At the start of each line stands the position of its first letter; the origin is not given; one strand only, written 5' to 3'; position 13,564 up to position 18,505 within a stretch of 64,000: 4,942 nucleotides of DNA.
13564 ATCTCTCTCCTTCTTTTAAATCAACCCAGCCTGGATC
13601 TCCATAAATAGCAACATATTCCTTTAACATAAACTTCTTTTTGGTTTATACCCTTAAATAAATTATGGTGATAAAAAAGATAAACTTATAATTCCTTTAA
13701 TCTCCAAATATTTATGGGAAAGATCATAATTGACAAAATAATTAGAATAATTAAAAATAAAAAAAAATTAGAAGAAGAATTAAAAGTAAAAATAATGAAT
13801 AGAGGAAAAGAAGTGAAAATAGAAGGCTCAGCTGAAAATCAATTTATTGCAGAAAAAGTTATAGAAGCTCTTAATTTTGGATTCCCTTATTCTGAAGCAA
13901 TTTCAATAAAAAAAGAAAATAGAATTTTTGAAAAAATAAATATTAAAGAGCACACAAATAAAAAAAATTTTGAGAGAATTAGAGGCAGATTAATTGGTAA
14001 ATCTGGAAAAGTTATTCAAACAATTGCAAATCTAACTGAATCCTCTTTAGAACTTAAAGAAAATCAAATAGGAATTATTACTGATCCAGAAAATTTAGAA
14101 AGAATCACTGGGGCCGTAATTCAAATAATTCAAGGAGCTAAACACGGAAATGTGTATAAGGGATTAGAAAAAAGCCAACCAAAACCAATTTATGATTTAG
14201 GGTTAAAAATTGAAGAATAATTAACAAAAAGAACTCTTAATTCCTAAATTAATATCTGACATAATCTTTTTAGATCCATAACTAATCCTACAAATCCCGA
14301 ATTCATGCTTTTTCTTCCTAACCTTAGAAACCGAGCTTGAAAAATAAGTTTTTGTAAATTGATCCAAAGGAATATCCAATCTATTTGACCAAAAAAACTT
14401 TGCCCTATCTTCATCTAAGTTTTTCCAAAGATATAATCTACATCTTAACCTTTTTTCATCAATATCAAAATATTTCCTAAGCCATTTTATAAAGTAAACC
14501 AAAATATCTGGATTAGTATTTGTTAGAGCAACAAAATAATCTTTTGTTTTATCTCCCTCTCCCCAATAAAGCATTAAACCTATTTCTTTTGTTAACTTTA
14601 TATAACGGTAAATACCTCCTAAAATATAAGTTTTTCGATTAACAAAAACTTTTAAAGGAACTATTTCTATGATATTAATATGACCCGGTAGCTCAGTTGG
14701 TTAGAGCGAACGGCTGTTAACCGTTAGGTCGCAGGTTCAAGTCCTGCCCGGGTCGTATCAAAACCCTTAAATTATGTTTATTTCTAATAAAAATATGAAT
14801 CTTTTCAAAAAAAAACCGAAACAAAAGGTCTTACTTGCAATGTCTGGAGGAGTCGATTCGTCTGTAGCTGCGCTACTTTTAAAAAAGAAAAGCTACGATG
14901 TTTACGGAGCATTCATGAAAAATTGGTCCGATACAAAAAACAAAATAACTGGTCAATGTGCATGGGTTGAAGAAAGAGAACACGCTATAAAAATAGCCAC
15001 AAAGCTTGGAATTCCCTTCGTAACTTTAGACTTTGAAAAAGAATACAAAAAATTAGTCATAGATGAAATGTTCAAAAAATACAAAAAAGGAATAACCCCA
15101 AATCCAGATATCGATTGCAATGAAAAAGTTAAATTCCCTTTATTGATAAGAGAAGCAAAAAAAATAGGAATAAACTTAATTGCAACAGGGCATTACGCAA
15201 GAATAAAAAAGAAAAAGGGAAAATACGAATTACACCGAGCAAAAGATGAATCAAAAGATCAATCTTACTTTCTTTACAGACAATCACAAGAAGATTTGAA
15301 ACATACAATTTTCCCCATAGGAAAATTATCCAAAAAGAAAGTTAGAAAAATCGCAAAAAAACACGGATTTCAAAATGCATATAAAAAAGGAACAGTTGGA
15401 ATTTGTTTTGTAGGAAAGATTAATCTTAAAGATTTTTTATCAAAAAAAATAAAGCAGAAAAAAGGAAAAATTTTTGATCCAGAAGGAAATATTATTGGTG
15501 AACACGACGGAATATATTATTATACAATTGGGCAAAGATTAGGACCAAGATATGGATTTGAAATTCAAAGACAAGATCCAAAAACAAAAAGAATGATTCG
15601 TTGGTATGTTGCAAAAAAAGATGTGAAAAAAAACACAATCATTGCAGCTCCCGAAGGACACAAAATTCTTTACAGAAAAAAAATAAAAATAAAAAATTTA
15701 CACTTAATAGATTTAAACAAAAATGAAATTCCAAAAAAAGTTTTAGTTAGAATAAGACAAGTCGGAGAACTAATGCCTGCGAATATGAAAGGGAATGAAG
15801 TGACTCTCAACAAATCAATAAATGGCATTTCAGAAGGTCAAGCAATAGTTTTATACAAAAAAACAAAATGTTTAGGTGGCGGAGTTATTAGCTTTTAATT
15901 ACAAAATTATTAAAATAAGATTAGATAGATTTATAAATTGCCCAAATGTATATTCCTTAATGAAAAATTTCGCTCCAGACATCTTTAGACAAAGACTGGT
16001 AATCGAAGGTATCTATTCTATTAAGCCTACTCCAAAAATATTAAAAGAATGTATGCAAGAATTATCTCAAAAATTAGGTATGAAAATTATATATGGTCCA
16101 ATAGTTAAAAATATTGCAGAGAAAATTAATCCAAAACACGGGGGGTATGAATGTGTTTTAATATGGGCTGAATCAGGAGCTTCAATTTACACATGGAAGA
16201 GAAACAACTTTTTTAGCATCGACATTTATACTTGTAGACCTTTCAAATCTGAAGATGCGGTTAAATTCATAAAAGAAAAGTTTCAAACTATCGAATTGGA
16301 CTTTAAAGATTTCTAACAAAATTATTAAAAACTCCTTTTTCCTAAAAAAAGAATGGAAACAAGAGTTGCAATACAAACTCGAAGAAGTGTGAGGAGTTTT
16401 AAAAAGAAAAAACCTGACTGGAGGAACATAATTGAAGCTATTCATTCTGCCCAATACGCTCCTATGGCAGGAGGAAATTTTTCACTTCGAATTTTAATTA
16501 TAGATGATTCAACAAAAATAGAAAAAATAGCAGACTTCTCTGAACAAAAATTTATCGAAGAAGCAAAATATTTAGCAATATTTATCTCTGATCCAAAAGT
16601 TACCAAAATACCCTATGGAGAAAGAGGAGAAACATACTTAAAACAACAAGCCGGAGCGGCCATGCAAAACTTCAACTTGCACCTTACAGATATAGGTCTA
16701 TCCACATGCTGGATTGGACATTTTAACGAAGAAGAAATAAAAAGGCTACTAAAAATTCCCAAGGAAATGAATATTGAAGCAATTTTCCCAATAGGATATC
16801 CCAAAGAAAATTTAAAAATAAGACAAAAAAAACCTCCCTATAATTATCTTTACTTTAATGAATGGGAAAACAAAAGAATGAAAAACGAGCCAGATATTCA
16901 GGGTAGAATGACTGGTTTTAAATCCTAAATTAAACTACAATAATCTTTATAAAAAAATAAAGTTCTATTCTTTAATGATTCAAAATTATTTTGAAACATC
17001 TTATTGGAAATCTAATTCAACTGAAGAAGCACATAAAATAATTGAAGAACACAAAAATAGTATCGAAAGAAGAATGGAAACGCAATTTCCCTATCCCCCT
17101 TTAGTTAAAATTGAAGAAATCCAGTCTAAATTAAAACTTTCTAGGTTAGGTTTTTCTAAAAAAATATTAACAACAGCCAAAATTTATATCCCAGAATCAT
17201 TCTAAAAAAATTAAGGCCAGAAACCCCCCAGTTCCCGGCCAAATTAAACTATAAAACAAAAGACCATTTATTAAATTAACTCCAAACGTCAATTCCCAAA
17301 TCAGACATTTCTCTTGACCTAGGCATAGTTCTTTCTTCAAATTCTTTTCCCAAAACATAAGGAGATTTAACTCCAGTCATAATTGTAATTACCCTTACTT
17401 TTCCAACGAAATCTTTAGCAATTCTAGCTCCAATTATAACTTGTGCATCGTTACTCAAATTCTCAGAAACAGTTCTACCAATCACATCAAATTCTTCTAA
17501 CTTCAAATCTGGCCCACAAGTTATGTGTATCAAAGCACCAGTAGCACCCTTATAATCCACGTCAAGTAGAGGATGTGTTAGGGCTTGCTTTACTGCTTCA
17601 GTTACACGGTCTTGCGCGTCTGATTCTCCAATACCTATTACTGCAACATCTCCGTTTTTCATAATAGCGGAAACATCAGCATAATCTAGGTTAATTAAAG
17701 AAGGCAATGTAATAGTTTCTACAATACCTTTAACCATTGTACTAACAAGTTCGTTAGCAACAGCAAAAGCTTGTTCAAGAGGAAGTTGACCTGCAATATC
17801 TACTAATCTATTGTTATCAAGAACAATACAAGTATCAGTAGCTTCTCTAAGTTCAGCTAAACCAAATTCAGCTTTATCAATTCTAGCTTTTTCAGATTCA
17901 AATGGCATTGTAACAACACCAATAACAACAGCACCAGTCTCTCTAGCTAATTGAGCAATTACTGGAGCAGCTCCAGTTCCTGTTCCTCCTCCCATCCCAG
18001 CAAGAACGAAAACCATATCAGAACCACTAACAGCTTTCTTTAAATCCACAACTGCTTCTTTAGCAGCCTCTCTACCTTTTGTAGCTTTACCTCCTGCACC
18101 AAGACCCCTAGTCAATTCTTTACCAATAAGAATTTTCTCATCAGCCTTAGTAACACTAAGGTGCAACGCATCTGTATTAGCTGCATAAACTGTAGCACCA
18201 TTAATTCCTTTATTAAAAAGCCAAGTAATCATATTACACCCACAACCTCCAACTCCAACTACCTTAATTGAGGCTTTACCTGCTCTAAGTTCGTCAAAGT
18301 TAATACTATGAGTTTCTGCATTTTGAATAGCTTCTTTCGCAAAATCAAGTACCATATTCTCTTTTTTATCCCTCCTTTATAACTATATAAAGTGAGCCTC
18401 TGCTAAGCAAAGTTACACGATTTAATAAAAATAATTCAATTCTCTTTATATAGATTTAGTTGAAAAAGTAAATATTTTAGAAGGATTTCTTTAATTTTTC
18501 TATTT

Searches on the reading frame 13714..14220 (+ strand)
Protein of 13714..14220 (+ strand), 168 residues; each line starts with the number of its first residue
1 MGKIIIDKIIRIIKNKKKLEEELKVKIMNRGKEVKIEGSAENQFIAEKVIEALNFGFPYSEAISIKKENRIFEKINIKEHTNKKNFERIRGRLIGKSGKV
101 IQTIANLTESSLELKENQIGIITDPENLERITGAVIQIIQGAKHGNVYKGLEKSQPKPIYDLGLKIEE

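Call 74: search_protein_families(library=pfam, proteins=[window:13714-14220:+], max_evalue=0.001)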
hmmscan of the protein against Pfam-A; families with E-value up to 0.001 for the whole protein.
window:13714-14220:+ (168 aa): 2 families
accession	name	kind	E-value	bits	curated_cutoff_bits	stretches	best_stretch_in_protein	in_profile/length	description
PF21800.4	KH_KRR1_2nd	-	1e-06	29.1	27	1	75-140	6-72/91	KRR1 small subunit processome component, second KH domain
PF22891.2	KH_PNO1_2nd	-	2e-06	28.3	27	1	82-151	14-83/90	Eukaryotic type KH-domain (KH-domain type I) (327.11.2)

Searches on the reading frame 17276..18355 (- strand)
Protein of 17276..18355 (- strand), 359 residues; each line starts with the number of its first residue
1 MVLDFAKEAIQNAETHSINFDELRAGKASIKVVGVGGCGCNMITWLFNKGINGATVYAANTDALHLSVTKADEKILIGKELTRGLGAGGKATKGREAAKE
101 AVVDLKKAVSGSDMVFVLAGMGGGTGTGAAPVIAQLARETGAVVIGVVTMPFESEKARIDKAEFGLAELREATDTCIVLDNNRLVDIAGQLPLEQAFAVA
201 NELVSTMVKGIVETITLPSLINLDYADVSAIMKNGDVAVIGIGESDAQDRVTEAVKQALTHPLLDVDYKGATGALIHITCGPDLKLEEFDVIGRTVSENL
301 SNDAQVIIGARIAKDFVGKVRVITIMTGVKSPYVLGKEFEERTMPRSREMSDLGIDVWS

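Call 74: search_protein_families(library=pfam, proteins=[window:17276-18355:-], max_evalue=0.001)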
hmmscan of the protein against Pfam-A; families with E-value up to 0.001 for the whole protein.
window:17276-18355:- (359 aa): 2 families
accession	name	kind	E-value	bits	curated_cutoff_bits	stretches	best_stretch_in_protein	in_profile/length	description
PF00091.31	Tubulin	-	1.1e-46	159.9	33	1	29-188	1-189/190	Tubulin/FtsZ family, GTPase domain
PF12327.13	FtsZ_C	-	1.6e-31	108.9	27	1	237-330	2-95/95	FtsZ family, C-terminal domain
